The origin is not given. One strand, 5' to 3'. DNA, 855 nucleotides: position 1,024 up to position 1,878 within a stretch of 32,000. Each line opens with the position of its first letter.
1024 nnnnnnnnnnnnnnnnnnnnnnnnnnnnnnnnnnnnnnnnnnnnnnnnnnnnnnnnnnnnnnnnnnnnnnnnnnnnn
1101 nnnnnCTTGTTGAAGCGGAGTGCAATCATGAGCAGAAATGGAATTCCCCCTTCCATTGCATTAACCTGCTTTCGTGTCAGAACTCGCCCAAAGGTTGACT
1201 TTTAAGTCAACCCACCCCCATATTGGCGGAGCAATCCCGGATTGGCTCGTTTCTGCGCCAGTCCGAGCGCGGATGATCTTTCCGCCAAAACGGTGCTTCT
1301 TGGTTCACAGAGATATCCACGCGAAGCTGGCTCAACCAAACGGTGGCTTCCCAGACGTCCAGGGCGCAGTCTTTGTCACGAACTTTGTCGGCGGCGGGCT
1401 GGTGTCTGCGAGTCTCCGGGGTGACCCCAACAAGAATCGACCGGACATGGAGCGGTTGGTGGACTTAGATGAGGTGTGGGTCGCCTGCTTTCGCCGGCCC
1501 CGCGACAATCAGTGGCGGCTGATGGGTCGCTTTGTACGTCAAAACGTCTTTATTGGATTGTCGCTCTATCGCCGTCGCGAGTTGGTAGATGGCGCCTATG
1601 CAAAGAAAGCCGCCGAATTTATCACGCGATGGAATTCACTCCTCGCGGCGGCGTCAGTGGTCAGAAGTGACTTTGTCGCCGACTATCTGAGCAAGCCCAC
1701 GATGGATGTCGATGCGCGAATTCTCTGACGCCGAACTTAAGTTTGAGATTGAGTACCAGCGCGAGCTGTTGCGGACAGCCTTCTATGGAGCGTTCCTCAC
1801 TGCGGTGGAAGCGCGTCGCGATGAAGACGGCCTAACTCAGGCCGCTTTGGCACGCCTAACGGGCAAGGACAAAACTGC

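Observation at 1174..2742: AT-richer three-gene overlapping operon (RelE/HigB-like, XRE-HTH, unknown) inserted just upstream of the GTA cluster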

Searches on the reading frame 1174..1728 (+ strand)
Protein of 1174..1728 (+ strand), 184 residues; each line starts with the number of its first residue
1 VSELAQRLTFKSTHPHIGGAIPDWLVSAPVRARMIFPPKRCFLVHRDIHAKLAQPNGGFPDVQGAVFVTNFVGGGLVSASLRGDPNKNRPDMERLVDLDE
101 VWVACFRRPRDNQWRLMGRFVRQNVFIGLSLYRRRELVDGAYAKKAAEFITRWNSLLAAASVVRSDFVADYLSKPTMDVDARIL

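Call 3: search_protein_families(library=pfam, proteins=[window:1174-1728:+], max_evalue=1)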
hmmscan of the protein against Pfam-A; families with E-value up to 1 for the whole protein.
window:1174-1728:+ (184 aa): 0 families

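Call 4: search_protein_families(library=padloc, proteins=[window:1174-1728:+], max_evalue=1)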
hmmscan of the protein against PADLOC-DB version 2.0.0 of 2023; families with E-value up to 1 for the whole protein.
window:1174-1728:+ (184 aa): 0 families

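Call 5: search_protein_families(library=ncbifam, proteins=[window:1174-1728:+], max_evalue=1)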
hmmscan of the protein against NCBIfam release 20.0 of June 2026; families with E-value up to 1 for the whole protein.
window:1174-1728:+ (184 aa): 0 families

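Call 6: search_protein_families(library=phrogs, proteins=[window:1174-1728:+], max_evalue=1)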
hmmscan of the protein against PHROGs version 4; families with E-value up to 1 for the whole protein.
window:1174-1728:+ (184 aa): 0 families

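Call 7: find_homologous_proteins(query=window:1174-1728:+)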
Query window:1174-1728:+ (184 aa): 4 proteins with E <= 0.001 among 297 candidates.
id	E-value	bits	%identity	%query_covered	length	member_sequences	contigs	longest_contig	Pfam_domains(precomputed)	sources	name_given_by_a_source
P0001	6.4e-89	314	99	77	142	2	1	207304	-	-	-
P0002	1.2e-69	252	64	96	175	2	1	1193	-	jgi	-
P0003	1.8e-57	212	59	90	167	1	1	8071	-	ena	-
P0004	4.0e-47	178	51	91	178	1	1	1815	-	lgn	-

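Call 9: find_encoding_contigs(protein=P0003, flank=10000)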
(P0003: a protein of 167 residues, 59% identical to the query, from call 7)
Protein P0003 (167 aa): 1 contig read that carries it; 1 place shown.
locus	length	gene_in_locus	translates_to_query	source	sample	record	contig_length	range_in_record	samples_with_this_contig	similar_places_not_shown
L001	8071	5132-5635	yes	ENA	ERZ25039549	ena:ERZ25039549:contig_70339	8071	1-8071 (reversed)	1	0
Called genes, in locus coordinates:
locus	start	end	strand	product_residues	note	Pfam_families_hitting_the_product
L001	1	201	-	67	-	?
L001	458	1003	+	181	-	-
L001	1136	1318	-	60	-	-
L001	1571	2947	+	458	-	PF08823:PG_binding_2 (faint), PF01471:PG_binding_1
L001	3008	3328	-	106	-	-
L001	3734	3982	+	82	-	-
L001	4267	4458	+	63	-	-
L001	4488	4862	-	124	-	-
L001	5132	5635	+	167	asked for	-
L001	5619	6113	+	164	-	-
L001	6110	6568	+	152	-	PF22091:DUF6941 (weak)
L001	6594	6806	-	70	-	-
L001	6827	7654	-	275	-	PF13276:HTH_21, PF00665:rve, PF13683:rve_3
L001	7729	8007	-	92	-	PF01527:HTH_Tnp_1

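Call 10: find_encoding_contigs(protein=P0004, flank=10000)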
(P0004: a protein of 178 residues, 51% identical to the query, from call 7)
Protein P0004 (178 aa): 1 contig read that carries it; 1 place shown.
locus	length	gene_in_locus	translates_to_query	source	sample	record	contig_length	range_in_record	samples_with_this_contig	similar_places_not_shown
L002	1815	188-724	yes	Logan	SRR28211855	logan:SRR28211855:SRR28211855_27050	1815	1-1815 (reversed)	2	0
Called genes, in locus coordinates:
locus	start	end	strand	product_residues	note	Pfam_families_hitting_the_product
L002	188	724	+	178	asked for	-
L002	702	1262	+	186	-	PF01381:HTH_3, PF13443:HTH_26 (weak)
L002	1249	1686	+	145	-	-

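Call 11: find_encoding_contigs(protein=P0002, flank=10000)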
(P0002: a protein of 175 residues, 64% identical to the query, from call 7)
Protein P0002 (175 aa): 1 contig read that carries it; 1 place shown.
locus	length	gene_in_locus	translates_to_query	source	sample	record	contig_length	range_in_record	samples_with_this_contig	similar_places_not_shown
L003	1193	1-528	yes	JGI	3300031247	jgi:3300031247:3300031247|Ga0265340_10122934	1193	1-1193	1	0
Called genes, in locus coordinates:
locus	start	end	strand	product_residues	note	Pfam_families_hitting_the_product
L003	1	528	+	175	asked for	?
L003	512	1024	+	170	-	PF01381:HTH_3 (faint)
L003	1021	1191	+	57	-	?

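Call 13: search_solved_structures(query=A1, max_evalue=10, show_alignments=3)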
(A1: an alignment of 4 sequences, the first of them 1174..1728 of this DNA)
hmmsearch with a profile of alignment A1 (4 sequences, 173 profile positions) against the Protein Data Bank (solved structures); distinct sequences matched with E-value up to 10: 0.

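Call 27: predict_structure(alignment_id=A1)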
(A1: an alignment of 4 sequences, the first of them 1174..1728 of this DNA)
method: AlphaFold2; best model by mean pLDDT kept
length: 184 residues; sequences in the alignment: 4
mean_pLDDT: 39.1   pTM: 0.39
mean pLDDT of the five models: 39.1, 36.4, 36.2, 35.7, 35.6
residues with pLDDT >= 90: 0; 70-90: 0; 50-70: 33; < 50: 151
segments of 3 or more residues with pLDDT < 50: 1-8, 16-18, 29-41, 58-184
pLDDT, mean of each block of 10 residues (from residue 1): 41 52 55 38 55 51 41 31 32 32 34 30 31 36 45 41 34 31 22
secondary structure, 60 per line:
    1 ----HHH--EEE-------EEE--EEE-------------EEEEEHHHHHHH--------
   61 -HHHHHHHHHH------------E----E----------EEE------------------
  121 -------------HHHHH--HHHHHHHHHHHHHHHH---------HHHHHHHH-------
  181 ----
elements in order: E10-12 E20-22 E25-27 E41-45 H46-52 H62-71 E100-102 H134-138 H141-156 H166-173

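Call 29: search_protein_families(library=pfam, alignment_id=A1, max_evalue=10)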
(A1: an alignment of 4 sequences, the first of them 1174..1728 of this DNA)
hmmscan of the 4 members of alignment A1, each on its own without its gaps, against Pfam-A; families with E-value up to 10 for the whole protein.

A. member 1, window:1174-1728:+ (184 aa): 0 families

B. families by the number of members that match (of 4 scanned): 0 families

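Call 31: find_related_loci(query=A1, collection=genome_contigs, flank=10000)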
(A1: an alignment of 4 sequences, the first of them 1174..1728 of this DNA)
Query A1 (184 aa) in genome_contigs; peptide patterns used: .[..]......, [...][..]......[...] (x = any residue, [..] = any of these).
38 stretches matched a pattern; 1 encode a relative of the query (tblastn E <= 1e-3); 1 distinct loci.
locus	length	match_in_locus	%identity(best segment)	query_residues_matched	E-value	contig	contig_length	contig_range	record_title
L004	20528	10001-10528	58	8-184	4e-68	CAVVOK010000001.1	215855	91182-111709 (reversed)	MAG: uncultured Alphaproteobacteria bacterium isolate MFD05684.bin.2.216 genome assembly, contig: contig_105928, whole g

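Call 32: find_related_loci(query=A1, collection=viral_contigs, flank=10000)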
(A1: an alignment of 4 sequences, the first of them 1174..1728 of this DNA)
Query A1 (184 aa) in viral_contigs; peptide patterns used: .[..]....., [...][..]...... (x = any residue, [..] = any of these).
20 stretches matched a pattern, but none encodes a relative of the query by tblastn (E <= 1e-3).

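Call 43: search_protein_representatives(alignment_id=A1)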
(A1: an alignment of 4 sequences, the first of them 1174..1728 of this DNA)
Query: 4 sequences, 173 profile positions. Proteins with E-value up to 0.001 (for the whole library): 196; up to 1e-10: 107; up to 1e-30: 6. The best 150 are listed.
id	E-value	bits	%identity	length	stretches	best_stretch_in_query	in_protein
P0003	6.0e-89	312.3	-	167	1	7-173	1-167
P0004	1.0e-87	308.4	-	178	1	1-173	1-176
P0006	1.4e-36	141.8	-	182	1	2-170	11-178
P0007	9.4e-35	135.9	-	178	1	28-170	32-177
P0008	4.2e-33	130.5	-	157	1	26-173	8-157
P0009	7.6e-32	126.4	-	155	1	29-170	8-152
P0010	1.3e-30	122.4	-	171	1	26-156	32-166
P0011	1.6e-29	118.9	-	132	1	45-170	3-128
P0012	2.7e-29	118.2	-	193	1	4-171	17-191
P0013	5.6e-29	117.1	-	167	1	18-170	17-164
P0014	8.9e-29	116.5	-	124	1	56-169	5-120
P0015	9.9e-29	116.3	-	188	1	4-171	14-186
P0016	9.4e-27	109.9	-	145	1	49-168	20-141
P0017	1.9e-26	108.9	-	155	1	27-169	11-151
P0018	6.4e-26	107.1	-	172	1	14-170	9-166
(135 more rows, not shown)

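Call 45: search_protein_families(library=pfam, alignment_id=A5, max_evalue=1)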
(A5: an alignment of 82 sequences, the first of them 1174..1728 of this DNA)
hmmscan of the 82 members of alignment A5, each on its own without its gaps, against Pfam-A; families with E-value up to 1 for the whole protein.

A. member 1, window:1174-1728:+ (184 aa): 0 families

B. families by the number of members that match (of 82 scanned): 18 families
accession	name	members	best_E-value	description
PF05973.20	Gp49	3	0.0057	Phage derived protein Gp49-like (DUF891)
PF12616.13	DUF3775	1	0.00044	Protein of unknown function (DUF3775)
PF04909.20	Amidohydro_2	1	0.016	Amidohydrolase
PF20028.4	VMAP-C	1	0.017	vWA-MoxR associated protein C-terminal domain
PF14698.11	ASL_C2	1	0.033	Argininosuccinate lyase C-terminal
PF08001.16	CMV_US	1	0.048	CMV US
PF12482.14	DUF3701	1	0.048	Phage integrase protein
PF14642.11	FAM47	1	0.048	FAM47 family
PF10332.14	DUF2418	1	0.086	Protein of unknown function (DUF2418)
PF04393.18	DUF535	1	0.12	Protein of unknown function (DUF535)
PF19469.4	DUF6006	1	0.15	Family of unknown function (DUF6006)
PF25554.1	PTS_EIIB_BC_N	1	0.16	PTS system fructose specific EIIB'BC N-terminal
PF14454.12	Prok_Ub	1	0.22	Prokaryotic Ubiquitin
PF19798.5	Sulfotransfer_5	1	0.23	Sulfotransferase domain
PF16435.11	DUF5032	1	0.24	Domain of unknown function (DUF5032)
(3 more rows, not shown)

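Call 46: search_solved_structures(query=A5, max_evalue=10, show_alignments=3)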
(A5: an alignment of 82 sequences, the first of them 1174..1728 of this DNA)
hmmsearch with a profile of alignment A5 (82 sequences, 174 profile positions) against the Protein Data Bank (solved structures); distinct sequences matched with E-value up to 10: 1.
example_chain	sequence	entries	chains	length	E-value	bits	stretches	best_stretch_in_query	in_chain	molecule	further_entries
9ip6_C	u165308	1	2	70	1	12.3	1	123-168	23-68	AVR1-CO39 protein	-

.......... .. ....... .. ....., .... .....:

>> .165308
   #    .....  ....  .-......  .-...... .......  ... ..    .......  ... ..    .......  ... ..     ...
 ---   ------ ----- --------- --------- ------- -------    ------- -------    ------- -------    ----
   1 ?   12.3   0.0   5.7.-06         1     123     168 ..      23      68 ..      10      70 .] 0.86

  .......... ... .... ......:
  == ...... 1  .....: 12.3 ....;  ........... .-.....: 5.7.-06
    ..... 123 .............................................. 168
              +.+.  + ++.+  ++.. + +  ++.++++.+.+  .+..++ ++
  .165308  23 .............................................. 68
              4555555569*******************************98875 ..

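Call 51: find_related_loci(query=A6, collection=metagenome_contigs, flank=4000)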
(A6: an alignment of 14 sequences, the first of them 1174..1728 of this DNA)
Query A6 (184 aa) in metagenome_contigs; peptide patterns used: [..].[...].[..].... (x = any residue, [..] = any of these).
76 stretches matched a pattern; 26 encode a relative of the query (tblastn E <= 1e-3); 26 distinct loci.
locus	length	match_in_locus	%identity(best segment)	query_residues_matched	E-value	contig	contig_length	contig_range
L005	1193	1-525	64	8-184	1e-79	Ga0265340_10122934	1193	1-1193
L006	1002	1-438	44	43-184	2e-39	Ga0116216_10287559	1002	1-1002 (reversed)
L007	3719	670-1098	44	39-178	2e-34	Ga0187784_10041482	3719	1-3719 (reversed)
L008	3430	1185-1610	43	36-178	8e-30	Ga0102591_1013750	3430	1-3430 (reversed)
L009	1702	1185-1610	43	36-178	6e-30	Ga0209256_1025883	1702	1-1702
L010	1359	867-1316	39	6-157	1e-25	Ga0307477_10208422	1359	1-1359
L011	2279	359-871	35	5-180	2e-24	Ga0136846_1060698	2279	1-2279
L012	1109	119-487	41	59-180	2e-24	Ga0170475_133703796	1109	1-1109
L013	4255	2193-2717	35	5-182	2e-23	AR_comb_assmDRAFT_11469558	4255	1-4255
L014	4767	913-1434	30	6-180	1e-22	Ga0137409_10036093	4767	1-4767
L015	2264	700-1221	29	6-180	4e-22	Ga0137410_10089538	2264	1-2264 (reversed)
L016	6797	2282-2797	33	6-180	6e-21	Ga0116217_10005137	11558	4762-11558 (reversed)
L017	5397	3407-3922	33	6-180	6e-21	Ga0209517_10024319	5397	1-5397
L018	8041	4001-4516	33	6-180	6e-21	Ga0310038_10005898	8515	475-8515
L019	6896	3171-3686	33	6-180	6e-21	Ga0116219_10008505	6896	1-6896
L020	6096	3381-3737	37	58-178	1e-20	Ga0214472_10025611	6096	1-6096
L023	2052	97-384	42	87-180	2e-17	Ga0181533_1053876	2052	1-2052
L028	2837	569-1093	32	8-180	4e-14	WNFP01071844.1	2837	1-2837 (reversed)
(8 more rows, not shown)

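Call 55: predict_structure(alignment_id=A5)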
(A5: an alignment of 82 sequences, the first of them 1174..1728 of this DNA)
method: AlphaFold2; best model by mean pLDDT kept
length: 184 residues; sequences in the alignment: 82
mean_pLDDT: 90.9   pTM: 0.86
mean pLDDT of the five models: 90.9, 90.2, 90.2, 89.8, 89.7
residues with pLDDT >= 90: 143; 70-90: 23; 50-70: 16; < 50: 2
segments of 3 or more residues with pLDDT < 50: none
pLDDT, mean of each block of 10 residues (from residue 1): 57 66 95 93 97 84 92 98 89 96 96 97 98 94 96 96 98 97 83
secondary structure, 60 per line:
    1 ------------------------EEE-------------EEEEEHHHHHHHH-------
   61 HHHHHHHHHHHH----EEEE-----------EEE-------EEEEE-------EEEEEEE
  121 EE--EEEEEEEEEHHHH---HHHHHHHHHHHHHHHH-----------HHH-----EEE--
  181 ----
elements in order: E25-27 E41-45 H46-53 H61-72 E77-80 E92-94 E102-106 E114-122 E125-133 H134-137 H141-156 E176-178

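Call 58: fold_search(model_id=the predicted structure, library=pdb)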
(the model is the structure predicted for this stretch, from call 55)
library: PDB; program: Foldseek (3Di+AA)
matches with E <= 10: 210; with E <= 0.001: 0
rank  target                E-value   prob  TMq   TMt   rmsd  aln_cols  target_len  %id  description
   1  6af4_A                9.4e-02  0.80  0.26  0.38   3.8        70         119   16  Toxin-Antitoxin module from Streptococcus pneumoniae (released 2019-08-14)
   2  6af4_C                9.4e-02  0.77  0.26  0.37   3.9        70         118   16  Toxin-Antitoxin module from Streptococcus pneumoniae (released 2019-08-14)
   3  5ja8_C                1.2e-01  0.54  0.21  0.32   4.4        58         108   17  Crystal structure of the HigB2 toxin in complex with Nb2 (released 2017-04-05)
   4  5jaa_D                1.6e-01  0.44  0.20  0.33   5.4        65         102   15  Crystal structure of the HigBA2 toxin-antitoxin complex (released 2017-04-05)
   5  1bsh_MODEL_1_A        2.5e-01  0.03  0.12  0.14  13.1       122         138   13  SOLUTION STRUCTURE OF THE EPSILON SUBUNIT OF THE F1-ATPSYNTHASE FROM ESCHERICHIA COLI AND ORIENTATION OF THE S (released 1998-09-02)
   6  6af3_E                2.6e-01  0.25  0.20  0.29   5.7        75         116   16  Toxin-Antitoxin module from Streptococcus pneumoniae (released 2019-08-14)
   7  6af3_A                2.8e-01  0.51  0.24  0.37   4.6        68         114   16  Toxin-Antitoxin module from Streptococcus pneumoniae (released 2019-08-14)
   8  8a0x_C                2.8e-01  0.44  0.33  0.50   5.9       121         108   12  Crystal structure of the HigB2-HigA2 tetramer in complex with operator DNA (released 2023-05-03)
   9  5ja9_D                3.2e-01  0.23  0.20  0.32   4.0        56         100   21  Crystal structure of the HigB2 toxin in complex with Nb6 (released 2017-04-05)
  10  5ja8_G                3.4e-01  0.44  0.34  0.52   5.4       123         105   12  Crystal structure of the HigB2 toxin in complex with Nb2 (released 2017-04-05)
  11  6af4_G                3.6e-01  0.51  0.26  0.38   5.2        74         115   14  Toxin-Antitoxin module from Streptococcus pneumoniae (released 2019-08-14)
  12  7awk                  5.3e-01  0.41  0.34  0.47   4.7       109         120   10  Crystal structure of the HigB1 toxin mutant K95A from Mycobacterium tuberculosis (Rv1955) (released 2021-11-24)
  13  6af3_C                5.7e-01  0.18  0.20  0.30   5.6        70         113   16  Toxin-Antitoxin module from Streptococcus pneumoniae (released 2019-08-14)
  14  9e81_E                7.3e-01  0.12  0.16  0.11   5.4        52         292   13  Cryo-EM structure of COP9 signalosome in complex with CSN5i-3 (released 2025-12-03)
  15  7nbu_Y                8.8e-01  0.25  0.31  0.43   5.5       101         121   10  Structure of the HigB1 toxin mutant K95A from Mycobacterium tuberculosis (Rv1955) and its target, the cspA mRNA, on th (released 2022-03-02)
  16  8a0x_D                8.8e-01  0.09  0.16  0.23   9.1        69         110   16  Crystal structure of the HigB2-HigA2 tetramer in complex with operator DNA (released 2023-05-03)
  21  6kml_C                1.5e+00  0.18  0.22  0.36   4.3        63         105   16  2.09 Angstrom resolution crystal structure of tetrameric HigBA toxin-antitoxin complex from E.coli (released 2020-11-18)
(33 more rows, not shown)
